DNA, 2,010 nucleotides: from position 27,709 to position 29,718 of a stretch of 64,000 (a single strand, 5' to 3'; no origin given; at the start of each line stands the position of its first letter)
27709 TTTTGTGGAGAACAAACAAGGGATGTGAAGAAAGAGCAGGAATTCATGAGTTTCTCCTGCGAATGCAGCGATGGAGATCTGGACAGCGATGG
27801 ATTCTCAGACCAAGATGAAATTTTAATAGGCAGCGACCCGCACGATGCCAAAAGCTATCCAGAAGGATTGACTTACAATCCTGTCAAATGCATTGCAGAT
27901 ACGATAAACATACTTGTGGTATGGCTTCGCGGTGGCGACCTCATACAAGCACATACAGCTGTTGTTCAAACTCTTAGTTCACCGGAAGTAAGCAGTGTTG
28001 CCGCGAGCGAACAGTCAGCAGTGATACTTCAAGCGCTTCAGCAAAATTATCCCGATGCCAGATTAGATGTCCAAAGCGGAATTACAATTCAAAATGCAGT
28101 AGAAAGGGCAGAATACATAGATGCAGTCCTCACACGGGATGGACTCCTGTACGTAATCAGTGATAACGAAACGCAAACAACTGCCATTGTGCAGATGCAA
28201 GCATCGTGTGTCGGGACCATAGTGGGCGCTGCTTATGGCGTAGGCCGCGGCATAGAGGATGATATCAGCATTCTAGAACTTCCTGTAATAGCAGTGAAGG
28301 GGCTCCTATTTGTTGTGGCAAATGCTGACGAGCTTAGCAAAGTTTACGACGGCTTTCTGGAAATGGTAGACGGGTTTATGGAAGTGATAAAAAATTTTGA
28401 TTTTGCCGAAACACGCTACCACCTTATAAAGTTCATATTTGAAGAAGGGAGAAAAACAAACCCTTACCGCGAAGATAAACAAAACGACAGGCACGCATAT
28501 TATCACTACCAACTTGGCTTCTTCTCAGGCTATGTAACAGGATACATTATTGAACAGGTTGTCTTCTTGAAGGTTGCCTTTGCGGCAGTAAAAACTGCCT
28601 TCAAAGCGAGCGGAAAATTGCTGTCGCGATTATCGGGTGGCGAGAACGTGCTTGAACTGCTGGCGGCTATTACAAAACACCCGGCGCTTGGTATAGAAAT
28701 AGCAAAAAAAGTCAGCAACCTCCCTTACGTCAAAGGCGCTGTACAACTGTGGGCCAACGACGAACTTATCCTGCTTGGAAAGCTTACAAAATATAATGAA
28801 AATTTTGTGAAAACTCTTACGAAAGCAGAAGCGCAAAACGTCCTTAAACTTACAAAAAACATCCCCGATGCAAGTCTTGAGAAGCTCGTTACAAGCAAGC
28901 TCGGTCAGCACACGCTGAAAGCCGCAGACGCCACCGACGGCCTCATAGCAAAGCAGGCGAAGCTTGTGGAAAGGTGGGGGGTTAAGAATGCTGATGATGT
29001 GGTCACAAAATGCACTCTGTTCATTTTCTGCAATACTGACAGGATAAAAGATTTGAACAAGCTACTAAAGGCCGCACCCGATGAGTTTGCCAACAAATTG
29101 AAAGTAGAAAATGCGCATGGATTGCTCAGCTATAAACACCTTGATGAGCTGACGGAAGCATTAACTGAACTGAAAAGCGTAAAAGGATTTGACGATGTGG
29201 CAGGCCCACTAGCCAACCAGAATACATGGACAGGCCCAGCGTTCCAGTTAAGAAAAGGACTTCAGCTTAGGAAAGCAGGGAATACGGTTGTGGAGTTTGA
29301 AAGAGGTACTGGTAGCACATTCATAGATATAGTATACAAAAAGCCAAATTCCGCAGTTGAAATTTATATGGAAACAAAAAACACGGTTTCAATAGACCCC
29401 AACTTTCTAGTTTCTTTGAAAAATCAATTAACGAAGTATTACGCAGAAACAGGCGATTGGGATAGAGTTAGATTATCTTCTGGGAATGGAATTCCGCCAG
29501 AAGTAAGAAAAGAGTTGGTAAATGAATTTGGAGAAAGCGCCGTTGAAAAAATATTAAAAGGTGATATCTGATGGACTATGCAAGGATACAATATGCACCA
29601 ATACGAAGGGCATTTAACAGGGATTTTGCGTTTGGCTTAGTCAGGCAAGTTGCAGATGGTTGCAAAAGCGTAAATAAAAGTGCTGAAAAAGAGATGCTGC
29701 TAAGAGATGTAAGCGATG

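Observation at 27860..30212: Polymorphic-toxin-like tip (PD-(D/E)xK-type motif) plus overlapping candidate immunity gene on a 1422-aa archaeal surface protein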

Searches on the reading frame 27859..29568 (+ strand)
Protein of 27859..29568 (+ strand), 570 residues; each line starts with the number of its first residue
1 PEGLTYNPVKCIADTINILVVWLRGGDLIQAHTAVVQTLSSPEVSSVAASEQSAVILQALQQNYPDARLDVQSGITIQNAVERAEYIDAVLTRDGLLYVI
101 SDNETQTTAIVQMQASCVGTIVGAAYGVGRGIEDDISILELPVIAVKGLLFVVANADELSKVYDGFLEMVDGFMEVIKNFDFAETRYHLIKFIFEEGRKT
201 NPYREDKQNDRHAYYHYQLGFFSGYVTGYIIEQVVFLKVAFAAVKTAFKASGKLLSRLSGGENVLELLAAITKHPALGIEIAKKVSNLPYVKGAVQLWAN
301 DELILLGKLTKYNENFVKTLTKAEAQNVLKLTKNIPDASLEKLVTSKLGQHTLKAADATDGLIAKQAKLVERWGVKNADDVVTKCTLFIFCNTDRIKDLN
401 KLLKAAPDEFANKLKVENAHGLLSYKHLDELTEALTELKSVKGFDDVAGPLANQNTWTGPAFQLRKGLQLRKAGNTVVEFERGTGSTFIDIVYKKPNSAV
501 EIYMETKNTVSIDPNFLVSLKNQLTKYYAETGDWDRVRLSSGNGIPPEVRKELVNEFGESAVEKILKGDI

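Call 5: search_protein_families(library=pfam, proteins=[window:27859-29568:+], max_evalue=1)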
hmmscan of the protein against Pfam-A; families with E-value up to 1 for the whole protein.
window:27859-29568:+ (570 aa): 1 family
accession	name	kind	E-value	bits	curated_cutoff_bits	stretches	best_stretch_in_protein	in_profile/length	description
PF09277.16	Erythro-docking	-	0.37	11.2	24.6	0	427-448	11-32/58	Erythronolide synthase, docking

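Call 6: search_protein_families(library=ncbifam, proteins=[window:27859-29568:+], max_evalue=1)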
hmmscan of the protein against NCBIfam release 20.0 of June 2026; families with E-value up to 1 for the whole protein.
window:27859-29568:+ (570 aa): 0 families

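Call 7: find_homologous_proteins(query=window:27859-29568:+, max_evalue=0.001)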
Query window:27859-29568:+: 8000 candidates shared short words with the query, none scored E <= 0.001.

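Call 10: search_solved_structures(query=window:27859-29568:+, max_evalue=10)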
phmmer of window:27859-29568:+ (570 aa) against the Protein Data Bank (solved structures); distinct sequences matched with E-value up to 10: 1.
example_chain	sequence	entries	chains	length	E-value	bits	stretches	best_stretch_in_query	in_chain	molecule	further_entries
9mtg_H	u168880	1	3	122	2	10.1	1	31-116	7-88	Heavy chain of Fab from porcine antibody 14-2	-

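Call 19: search_protein_representatives(protein=window:27859-29568:+)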
Query: 570 residues. Proteins with E-value up to 0.001 (for the whole library): 45; up to 1e-10: 34; up to 1e-30: 15. The best 45 are listed.
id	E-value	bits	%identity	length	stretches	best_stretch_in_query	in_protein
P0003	0.0e+00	1257.4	100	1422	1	1-570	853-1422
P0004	6.3e-82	292.3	36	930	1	10-569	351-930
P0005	2.2e-79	283.9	34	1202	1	10-569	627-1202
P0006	3.3e-74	266.8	36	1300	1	10-437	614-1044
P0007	6.5e-67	242.8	34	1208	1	10-437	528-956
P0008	5.2e-64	233.2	34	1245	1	8-557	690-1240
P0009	1.9e-59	218.1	53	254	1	353-566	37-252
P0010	4.0e-56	207.2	35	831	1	11-428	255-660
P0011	5.9e-56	206.6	35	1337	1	8-436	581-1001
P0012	1.6e-54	201.9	37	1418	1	8-433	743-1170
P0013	6.2e-49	183.4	31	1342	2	10-428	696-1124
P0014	2.5e-45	171.5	30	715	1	71-557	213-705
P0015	1.0e-44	169.5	32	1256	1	7-436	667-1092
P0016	2.6e-42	161.6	29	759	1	8-453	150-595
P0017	8.0e-39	150.1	31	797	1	4-421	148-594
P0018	7.7e-26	107.2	30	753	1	19-324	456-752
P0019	2.6e-19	85.7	29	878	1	90-337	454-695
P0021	1.6e-18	83.0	47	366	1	330-440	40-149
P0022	3.1e-17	78.8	31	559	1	96-374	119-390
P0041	2.3e-08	49.5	43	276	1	328-448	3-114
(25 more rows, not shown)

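Call 21: search_protein_families(library=pfam, proteins=[P0004, P0005, P0006, P0007, P0008, P0010, P0011, P0012], max_evalue=0.1)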
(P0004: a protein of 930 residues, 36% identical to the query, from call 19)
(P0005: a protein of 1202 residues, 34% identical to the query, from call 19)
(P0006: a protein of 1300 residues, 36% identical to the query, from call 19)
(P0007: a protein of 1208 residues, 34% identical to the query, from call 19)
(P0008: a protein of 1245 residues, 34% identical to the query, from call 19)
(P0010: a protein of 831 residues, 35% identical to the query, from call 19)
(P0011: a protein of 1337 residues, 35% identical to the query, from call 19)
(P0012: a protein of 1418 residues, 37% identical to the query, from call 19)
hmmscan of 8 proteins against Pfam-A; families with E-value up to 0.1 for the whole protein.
P0004 (930 aa): 2 families
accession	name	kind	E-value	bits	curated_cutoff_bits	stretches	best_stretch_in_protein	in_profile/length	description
PF18884.5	TSP3_bac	-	9.8e-07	29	25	1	313-333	1-21/22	Bacterial TSP3 repeat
PF23374.1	Fn3_arc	-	0.00089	19.7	28.9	1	250-288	38-76/78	Archaeal fibronectin-III type-like domain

P0005 (1202 aa): 4 families
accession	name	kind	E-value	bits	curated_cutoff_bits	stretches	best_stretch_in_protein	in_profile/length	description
PF07705.17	CARDB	-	3.5e-52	175.3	22.7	4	324-420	3-98/101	CARDB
PF18884.5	TSP3_bac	-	4e-06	27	25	1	589-610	1-22/22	Bacterial TSP3 repeat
PF16561.11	AMPK1_CBM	-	0.0024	18.5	26.8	0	61-92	39-70/85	Glycogen recognition site of AMP-activated protein kinase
PF01186.22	Lysyl_oxidase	-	0.0058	16.7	20.4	0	64-100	161-197/204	Lysyl oxidase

P0006 (1300 aa): 2 families
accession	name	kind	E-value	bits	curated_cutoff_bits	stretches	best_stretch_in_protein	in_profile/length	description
PF11617.13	Cu-binding_MopE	-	4.8e-14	52.7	27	3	301-331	1-30/30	Putative metal-binding motif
PF18884.5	TSP3_bac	-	3.7e-06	27.1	25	1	576-596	1-21/22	Bacterial TSP3 repeat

P0007 (1208 aa): 2 families
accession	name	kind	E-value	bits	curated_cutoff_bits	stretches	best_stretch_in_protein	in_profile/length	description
PF11617.13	Cu-binding_MopE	-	3.1e-09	37.4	27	2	160-189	1-29/30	Putative metal-binding motif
PF18884.5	TSP3_bac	-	2.8e-06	27.5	25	1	490-509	1-20/22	Bacterial TSP3 repeat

P0008 (1245 aa): 2 families
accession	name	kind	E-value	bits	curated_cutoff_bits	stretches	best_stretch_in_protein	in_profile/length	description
PF07705.17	CARDB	-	1.2e-32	112.5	22.7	2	163-263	3-100/101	CARDB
PF18884.5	TSP3_bac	-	0.059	13.7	25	0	655-675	1-21/22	Bacterial TSP3 repeat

P0010 (831 aa): 2 families
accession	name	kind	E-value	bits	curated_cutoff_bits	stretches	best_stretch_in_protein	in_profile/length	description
PF00545.25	Ribonuclease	-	8e-11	42.8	24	1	745-825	16-95/98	ribonuclease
PF18884.5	TSP3_bac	-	0.0002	21.5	25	1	217-238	1-22/22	Bacterial TSP3 repeat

P0011 (1337 aa): 2 families
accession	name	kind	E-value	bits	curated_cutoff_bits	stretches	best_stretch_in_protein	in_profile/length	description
PF18884.5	TSP3_bac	-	2.8e-05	24.3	25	1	546-567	1-22/22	Bacterial TSP3 repeat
PF23374.1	Fn3_arc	-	0.0043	17.5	28.9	1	483-520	38-75/78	Archaeal fibronectin-III type-like domain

P0012 (1418 aa): 3 families
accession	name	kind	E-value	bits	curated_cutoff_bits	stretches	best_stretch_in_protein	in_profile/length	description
PF11617.13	Cu-binding_MopE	-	0.00012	22.6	27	2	374-391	13-30/30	Putative metal-binding motif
PF18809.6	PBECR1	-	0.00016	22.5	27.6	1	1322-1373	14-60/104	phage-Barnase-EndoU-ColicinE5/D-RelE like nuclease1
PF13620.12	CarboxypepD_reg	-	0.0099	16.7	32.3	1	629-691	2-69/82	Carboxypeptidase regulatory-like domain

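Call 22: search_protein_families(library=pfam, proteins=[P0013, P0014, P0015, P0016, P0017, P0018, P0009, P0021, P0019, P0022], max_evalue=0.1)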
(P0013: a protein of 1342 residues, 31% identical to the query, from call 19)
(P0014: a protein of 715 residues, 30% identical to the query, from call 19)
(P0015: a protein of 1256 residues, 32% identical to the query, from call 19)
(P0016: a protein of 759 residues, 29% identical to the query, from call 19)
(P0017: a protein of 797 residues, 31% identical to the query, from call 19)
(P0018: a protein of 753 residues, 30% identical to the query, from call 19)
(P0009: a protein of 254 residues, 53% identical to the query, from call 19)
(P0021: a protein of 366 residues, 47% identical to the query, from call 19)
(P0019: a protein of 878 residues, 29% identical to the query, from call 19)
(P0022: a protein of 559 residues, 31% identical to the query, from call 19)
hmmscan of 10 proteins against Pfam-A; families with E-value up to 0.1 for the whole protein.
P0013 (1342 aa): 3 families
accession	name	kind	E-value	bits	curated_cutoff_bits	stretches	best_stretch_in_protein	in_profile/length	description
PF07705.17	CARDB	-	1.9e-25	89.4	22.7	2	116-219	1-100/101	CARDB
PF18884.5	TSP3_bac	-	5.7e-06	26.5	25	1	660-680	1-21/22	Bacterial TSP3 repeat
PF16561.11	AMPK1_CBM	-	0.0019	18.8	26.8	1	293-339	34-80/85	Glycogen recognition site of AMP-activated protein kinase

P0014 (715 aa): 2 families
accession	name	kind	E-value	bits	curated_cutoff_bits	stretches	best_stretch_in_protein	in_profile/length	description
PF18884.5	TSP3_bac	-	0.00013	22.1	25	1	133-154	1-22/22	Bacterial TSP3 repeat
PF13715.12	CarbopepD_reg_2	-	0.03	14.8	32.2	1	62-106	9-55/88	CarboxypepD_reg-like domain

P0015 (1256 aa): 3 families
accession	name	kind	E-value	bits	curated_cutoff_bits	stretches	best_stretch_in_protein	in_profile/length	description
PF07705.17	CARDB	-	1.5e-10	41.6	22.7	1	196-296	3-100/101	CARDB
PF18884.5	TSP3_bac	-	0.00043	20.5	25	1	633-654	1-22/22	Bacterial TSP3 repeat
PF04151.21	PPC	-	0.036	15.4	25.9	0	106-185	1-66/70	Bacterial pre-peptidase C-terminal domain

P0016 (759 aa): 2 families
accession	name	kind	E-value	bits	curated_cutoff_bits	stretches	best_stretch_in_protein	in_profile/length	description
PF18884.5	TSP3_bac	-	2.7e-07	30.7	25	1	113-133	1-21/22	Bacterial TSP3 repeat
PF22540.1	RET_CRD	-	0.069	13.8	26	0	2-34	41-75/103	RET, Cysteine Rich Domain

P0017 (797 aa): 1 family
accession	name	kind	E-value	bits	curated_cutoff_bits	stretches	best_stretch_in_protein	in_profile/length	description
PF18884.5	TSP3_bac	-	7.1e-08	32.6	25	1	117-138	1-22/22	Bacterial TSP3 repeat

P0018 (753 aa): 2 families
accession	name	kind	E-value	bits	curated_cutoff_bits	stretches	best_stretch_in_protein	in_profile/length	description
PF07705.17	CARDB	-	1.2e-10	41.9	22.7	1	4-88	18-99/101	CARDB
PF18884.5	TSP3_bac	-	2.3e-05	24.6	25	1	410-431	1-22/22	Bacterial TSP3 repeat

P0009 (254 aa): 2 families
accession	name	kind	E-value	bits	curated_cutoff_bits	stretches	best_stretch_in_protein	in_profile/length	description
PF05887.16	Trypan_PARP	-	0.06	13.8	100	1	20-64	8-52/134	Procyclic acidic repetitive protein (PARP)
PF17561.7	TssO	-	0.095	13.3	29.2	0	161-212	92-146/148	Type VI secretion system, TssO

P0021 (366 aa): 0 families

P0019 (878 aa): 12 families
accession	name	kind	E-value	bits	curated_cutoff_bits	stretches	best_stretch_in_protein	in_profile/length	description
PF13620.12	CarboxypepD_reg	-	5.6e-19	68.7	32.3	2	35-87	2-55/82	Carboxypeptidase regulatory-like domain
PF13715.12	CarbopepD_reg_2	-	8.2e-10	39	32.2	1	36-87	2-51/88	CarboxypepD_reg-like domain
PF02369.22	Big_1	-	3.7e-09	37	34.9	1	31-98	17-91/93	Bacterial Ig-like domain (group 1)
PF17210.9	SdrD_B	-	7.9e-08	32.9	29.7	1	39-98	16-75/112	SdrD B-like domain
PF07210.18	DUF1416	-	1.1e-06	28.9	23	1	20-87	7-73/97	Protein of unknown function (DUF1416)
PF18884.5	TSP3_bac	-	2.1e-05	24.7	25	1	345-365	1-21/22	Bacterial TSP3 repeat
PF08400.16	phage_tail_N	-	0.00011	22.7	26.6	1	34-91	4-65/134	Prophage tail fibre N-terminal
PF11974.14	bMG3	-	0.00012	22.4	34.9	0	43-78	24-59/103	Bacterial alpha-2-macroglobulin MG3 domain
PF15976.11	CooC_C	-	0.00031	21.1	29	0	34-109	18-85/93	CS1-pili formation C-terminal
PF20598.4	DUF6795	-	0.0034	18.1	27.4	1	36-109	2-76/103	Domain of unknown function (DUF6795)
PF22436.1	PilE_C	-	0.0087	16.7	27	1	44-77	76-108/111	PilE, C-terminal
PF01060.29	TTR-52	-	0.085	13.9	24.9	0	43-82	7-50/79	Transthyretin-like family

P0022 (559 aa): 1 family
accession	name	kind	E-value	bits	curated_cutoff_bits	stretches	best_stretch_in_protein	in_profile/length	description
PF18884.5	TSP3_bac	-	0.00075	19.7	25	1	1-19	3-21/22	Bacterial TSP3 repeat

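Call 26: find_encoding_contigs(protein=P0010, flank=6000, max_places=4)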
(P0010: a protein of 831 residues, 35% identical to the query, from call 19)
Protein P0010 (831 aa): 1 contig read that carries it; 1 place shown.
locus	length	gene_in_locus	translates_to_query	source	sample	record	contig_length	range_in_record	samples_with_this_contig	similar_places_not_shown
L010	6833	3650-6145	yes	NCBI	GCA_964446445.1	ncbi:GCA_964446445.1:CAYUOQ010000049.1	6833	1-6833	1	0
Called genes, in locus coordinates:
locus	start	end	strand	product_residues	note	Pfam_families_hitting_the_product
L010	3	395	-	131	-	?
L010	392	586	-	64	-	-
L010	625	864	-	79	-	PF01423:LSM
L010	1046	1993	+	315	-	-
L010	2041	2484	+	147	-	-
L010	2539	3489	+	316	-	-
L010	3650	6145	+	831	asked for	PF00545:Ribonuclease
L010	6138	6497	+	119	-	PF01337:Barstar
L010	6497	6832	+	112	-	?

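Call 29: find_encoding_contigs(protein=P0004, flank=6000, max_places=3)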
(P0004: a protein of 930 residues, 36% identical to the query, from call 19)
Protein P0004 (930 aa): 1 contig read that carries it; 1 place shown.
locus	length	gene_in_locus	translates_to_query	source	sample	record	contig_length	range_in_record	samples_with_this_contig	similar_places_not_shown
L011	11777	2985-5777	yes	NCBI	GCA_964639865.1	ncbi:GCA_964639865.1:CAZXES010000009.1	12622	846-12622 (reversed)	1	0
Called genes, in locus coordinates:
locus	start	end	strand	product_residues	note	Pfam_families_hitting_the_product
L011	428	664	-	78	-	PF01423:LSM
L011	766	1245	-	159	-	PF12802:MarR_2 (weak), PF13412:HTH_24, PF09339:HTH_IclR (weak), PF12840:HTH_20 (weak), PF13404:HTH_AsnC-type, PF13545:HTH_Crp_2 (faint), PF22482:AsnC_trans_reg_3 (weak), PF01037:AsnC_trans_reg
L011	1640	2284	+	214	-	-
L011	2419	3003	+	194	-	-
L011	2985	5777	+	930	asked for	PF18884:TSP3_bac (weak)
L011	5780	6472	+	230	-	-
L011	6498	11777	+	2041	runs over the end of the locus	?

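Call 30: find_encoding_contigs(protein=P0005, flank=6000, max_places=3)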
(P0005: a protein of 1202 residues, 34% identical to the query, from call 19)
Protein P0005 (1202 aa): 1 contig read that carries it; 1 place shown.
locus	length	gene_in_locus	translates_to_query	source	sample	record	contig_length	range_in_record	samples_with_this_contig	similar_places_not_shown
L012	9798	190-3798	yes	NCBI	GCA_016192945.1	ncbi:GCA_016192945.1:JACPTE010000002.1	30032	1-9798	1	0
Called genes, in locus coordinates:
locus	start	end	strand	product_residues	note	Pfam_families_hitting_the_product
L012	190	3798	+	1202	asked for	PF07705:CARDB, PF18884:TSP3_bac (weak)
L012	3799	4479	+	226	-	-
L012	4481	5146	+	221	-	-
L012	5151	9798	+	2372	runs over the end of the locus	PF00082:Peptidase_S8, PF18911:PKD_4 (faint), PF00801:PKD (faint), PF17803:Cadherin_4 (faint), PF17892:Cadherin_5 (faint), PF05345:He_PIG, PF17963:Big_9 (weak)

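Call 31: find_encoding_contigs(protein=P0008, flank=6000, max_places=3)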
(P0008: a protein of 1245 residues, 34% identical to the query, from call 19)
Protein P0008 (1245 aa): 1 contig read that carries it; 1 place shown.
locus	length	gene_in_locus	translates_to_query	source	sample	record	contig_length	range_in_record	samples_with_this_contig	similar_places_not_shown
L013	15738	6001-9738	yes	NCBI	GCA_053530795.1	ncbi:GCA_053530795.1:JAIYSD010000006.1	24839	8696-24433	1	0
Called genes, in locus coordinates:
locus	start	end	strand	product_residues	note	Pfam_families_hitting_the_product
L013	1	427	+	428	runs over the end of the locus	PF00009:GTP_EFTU, PF03144:GTP_EFTU_D2 (faint), PF09173:eIF2_C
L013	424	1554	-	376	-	PF01180:DHO_dh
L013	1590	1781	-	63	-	-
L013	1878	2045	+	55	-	-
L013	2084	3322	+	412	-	PF02812:ELFV_dehydrog_N, PF00208:ELFV_dehydrog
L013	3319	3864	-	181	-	-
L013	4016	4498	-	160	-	-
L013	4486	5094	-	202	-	-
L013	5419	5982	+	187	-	-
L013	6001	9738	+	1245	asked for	PF07705:CARDB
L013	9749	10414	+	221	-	-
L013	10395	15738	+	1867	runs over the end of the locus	PF00082:Peptidase_S8, PF17957:Big_7 (faint), PF00801:PKD (faint), PF18911:PKD_4 (faint), PF07705:CARDB, PF17963:Big_9 (weak), PF05345:He_PIG, PF17963:Big_9, +3 more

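Call 43: find_encoding_contigs(protein=P0009, flank=8000, max_places=3)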
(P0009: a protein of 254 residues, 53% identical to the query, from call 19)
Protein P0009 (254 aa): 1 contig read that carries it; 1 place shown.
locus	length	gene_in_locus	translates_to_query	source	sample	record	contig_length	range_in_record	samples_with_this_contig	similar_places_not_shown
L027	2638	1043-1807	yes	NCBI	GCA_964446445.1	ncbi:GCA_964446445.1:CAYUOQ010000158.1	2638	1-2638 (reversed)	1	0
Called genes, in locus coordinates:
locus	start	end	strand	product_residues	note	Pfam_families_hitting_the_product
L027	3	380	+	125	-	?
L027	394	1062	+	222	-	-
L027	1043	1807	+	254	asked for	-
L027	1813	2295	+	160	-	-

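Call 44: find_encoding_contigs(protein=P0012, flank=6000, max_places=3)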
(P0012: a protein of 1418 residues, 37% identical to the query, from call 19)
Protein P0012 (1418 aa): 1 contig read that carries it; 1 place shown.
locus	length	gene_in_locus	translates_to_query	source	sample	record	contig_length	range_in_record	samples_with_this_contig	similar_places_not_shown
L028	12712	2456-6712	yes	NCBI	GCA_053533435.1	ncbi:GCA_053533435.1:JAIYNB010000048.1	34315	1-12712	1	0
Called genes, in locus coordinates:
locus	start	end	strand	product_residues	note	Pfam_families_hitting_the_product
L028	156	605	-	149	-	PF12802:MarR_2 (weak), PF13412:HTH_24, PF13404:HTH_AsnC-type, PF12840:HTH_20 (weak), PF01037:AsnC_trans_reg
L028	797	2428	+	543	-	-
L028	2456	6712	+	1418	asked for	-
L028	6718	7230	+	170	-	-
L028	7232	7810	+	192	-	-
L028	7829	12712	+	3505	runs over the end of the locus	PF00082:Peptidase_S8, PF07705:CARDB, PF17963:Big_9 (weak), PF05345:He_PIG (weak), PF11617:Cu-binding_MopE, PF05345:He_PIG (weak), PF17963:Big_9 (weak), PF00801:PKD, +7 more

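Call 45: find_encoding_contigs(protein=P0011, flank=6000, max_places=3)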
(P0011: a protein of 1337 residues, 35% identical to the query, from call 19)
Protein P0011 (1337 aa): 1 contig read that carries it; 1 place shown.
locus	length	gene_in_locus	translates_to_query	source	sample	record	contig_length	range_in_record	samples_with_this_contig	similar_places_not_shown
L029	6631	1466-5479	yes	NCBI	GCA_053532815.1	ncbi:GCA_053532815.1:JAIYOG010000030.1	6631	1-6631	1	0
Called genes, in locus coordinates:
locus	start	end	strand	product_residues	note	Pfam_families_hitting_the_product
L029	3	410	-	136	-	?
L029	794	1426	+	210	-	-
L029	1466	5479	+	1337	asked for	-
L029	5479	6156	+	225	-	-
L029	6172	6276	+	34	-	-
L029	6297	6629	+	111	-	?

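Call 46: find_encoding_contigs(protein=P0016, flank=6000, max_places=3)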
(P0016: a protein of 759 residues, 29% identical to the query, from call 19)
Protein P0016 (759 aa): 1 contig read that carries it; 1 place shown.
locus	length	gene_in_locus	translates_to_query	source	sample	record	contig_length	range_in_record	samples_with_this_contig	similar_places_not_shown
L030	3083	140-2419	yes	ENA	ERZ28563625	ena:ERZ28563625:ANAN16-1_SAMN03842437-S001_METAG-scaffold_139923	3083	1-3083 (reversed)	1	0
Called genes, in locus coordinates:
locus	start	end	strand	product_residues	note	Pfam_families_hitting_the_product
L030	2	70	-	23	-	?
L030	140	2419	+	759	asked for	PF18884:TSP3_bac (weak)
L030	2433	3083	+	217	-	?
